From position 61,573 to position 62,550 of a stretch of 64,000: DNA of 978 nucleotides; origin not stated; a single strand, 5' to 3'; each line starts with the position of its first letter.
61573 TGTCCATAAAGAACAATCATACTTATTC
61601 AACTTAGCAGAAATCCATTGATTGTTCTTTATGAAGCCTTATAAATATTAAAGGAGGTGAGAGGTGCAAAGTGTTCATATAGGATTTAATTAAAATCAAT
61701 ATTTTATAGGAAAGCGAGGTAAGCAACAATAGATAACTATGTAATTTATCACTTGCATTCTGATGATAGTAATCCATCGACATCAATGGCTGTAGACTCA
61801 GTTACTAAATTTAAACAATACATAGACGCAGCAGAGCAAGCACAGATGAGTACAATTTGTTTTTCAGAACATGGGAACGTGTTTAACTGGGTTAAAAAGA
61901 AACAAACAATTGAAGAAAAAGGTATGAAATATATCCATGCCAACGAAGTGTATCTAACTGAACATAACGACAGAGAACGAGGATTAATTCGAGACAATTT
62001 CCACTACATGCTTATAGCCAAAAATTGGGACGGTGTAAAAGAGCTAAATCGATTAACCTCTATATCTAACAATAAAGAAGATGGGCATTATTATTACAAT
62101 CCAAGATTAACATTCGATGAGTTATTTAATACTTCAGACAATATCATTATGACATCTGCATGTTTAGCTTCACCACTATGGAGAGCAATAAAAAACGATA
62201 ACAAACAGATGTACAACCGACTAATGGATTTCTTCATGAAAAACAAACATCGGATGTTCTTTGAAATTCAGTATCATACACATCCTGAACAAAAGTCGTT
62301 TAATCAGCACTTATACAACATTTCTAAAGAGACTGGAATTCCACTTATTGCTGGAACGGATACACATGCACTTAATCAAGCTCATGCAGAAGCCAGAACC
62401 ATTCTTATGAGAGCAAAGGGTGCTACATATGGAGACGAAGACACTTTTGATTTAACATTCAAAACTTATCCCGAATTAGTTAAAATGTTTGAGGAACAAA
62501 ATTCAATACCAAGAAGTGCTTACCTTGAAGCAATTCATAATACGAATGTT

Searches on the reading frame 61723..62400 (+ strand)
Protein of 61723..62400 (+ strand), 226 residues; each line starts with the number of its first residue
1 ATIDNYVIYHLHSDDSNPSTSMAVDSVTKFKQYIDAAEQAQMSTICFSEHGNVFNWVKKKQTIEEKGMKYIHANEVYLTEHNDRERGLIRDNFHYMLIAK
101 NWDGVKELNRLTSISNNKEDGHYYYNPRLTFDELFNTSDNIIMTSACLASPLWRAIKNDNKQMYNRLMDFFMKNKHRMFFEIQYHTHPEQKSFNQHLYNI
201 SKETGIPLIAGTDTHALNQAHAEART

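Call 84: search_dna_similar(query=window:61723-62400:+, collection=phages, mode=protein, max_rows=12, max_evalue=0.001)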
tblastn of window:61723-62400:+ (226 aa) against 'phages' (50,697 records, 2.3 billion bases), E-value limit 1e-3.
Records with a match: 834; places in all: 834; records where one place covers at least 80% of the query: 792.
Best place of each record, by identity: <60% 834.
By first word of the organism name: Mycobacterium 266; Streptomyces 136; Gordonia 121; Bacillus 78; Bacteriophage 40; Staphylococcus 37; Microbacterium 36; Lactococcus 22; Rhodococcus 14; Corynebacterium 13; and 27 more.
By host as written in the record: Mycobacterium smegmatis mc2 155 196; Gordonia terrae 3612 60; - 58; Streptomyces griseus ATCC 10137 54; Gordonia rubripertincta NRRL B-16540 34; Mycobacterium smegmatis mc#155 34; Streptomyces lividans JI 1326 29; Microbacterium foliorum NRRL B-24224 25; and 119 more.
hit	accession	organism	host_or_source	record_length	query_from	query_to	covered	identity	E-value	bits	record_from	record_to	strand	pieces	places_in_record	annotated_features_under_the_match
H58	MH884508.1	Bacillus phage vB_BcoS-136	Bacillus cohnii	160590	3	225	99%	59.1%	2e-88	290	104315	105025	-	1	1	dnaE: DNA polymerase III subunit alpha | putative NHN endonuclease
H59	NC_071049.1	Bacillus phage vB_BcoS-136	Bacillus cohnii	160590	3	225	99%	59.1%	2e-88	290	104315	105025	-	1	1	dnaE: DNA polymerase III subunit alpha | HNH endonuclease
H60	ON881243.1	Bacillus phage PK-3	Bacillus sp.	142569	3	225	99%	57.8%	2e-86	284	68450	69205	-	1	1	PHP domain-containing protein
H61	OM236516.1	Bacillus phage FADO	Bacillus subtilis BEST7003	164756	3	225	99%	57.0%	5e-86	283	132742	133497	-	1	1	DNA polymerase III alpha subunit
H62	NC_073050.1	Bacillus phage FADO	Bacillus subtilis BEST7003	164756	3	225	99%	57.0%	5e-86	283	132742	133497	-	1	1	DNA polymerase III alpha subunit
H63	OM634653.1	Bacillus phage vB_BsuS_PJN02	Bacillus subtilis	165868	3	225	99%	57.0%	8e-86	282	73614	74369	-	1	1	DNA polymerase III alpha subunit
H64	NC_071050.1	Bacillus phage vB_BsuS_PJN02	Bacillus subtilis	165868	3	225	99%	57.0%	8e-86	282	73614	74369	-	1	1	DNA polymerase III alpha subunit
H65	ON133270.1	Bacillus phage 2S-4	Rosselomorea vietnamensis FJAT-46955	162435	3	225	99%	57.0%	9e-86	282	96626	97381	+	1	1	DNA-directed DNA polymerase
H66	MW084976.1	Bacillus phage Kirov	Bacillus cereus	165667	1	225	100%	55.1%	2e-83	275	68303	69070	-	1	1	DNA polymerase III alpha subunit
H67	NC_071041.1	Bacillus phage Kirov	Bacillus cereus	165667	1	225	100%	55.1%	2e-83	275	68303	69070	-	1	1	DNA polymerase III alpha subunit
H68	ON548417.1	Bacillus phage vB_BanS-Thrax1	Bacillus anthracis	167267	3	225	99%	54.7%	2e-79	264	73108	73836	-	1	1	DNA polymerase III alpha subunit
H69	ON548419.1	Bacillus phage vB_BanS-Thrax3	Bacillus anthracis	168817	3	225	99%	54.7%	2e-79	264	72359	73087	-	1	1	DNA polymerase III alpha subunit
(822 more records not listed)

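Call 85: get_annotated_region(hit=H61, flank=150)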
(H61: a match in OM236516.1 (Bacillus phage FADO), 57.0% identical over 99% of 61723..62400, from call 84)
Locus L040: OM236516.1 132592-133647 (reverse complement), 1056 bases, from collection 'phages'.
description: Bacillus phage FADO, complete genome.
organism: Bacillus phage FADO (NCBI taxid 2917160)
taxonomy: Viruses; Duplodnaviria; Heunggongvirae; Uroviricota; Caudoviricetes
host: Bacillus subtilis BEST7003; source: soil; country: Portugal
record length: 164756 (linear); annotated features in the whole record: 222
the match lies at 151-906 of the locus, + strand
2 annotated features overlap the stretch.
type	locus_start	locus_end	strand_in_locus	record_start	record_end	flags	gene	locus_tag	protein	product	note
CDS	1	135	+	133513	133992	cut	-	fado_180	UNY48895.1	hypothetical protein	-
CDS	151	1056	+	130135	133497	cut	-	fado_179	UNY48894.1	DNA polymerase III alpha subunit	-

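Call 86: get_annotated_region(hit=H58, flank=150)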
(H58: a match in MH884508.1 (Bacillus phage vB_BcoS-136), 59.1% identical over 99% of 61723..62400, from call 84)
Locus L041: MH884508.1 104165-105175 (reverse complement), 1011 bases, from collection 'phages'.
description: Bacillus phage vB_BcoS-136, complete genome.
organism: Bacillus phage vB_BcoS-136 (NCBI taxid 2419619)
taxonomy: Viruses; Duplodnaviria; Heunggongvirae; Uroviricota; Caudoviricetes; Kenyattavirus; Kenyattavirus kv136
host: Bacillus cohnii; source: Lake Elmenteita sediment; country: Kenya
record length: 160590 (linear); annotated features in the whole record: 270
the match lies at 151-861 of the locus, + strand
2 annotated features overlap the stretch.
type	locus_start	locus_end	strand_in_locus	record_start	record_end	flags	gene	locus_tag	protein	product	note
CDS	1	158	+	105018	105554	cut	-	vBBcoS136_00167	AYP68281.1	putative NHN endonuclease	putative homolog of hypothetical protein BF15_07605 [Bacillus thuringiensis], HNH endonuclease III [Bacillus phage ...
CDS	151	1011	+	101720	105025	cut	dnaE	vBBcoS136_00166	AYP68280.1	DNA polymerase III subunit alpha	putative homolog of DNA polymerase III, alpha subunit [Paenibacillus sp. HGH0039] and YP_008873447 hypothetical protein ...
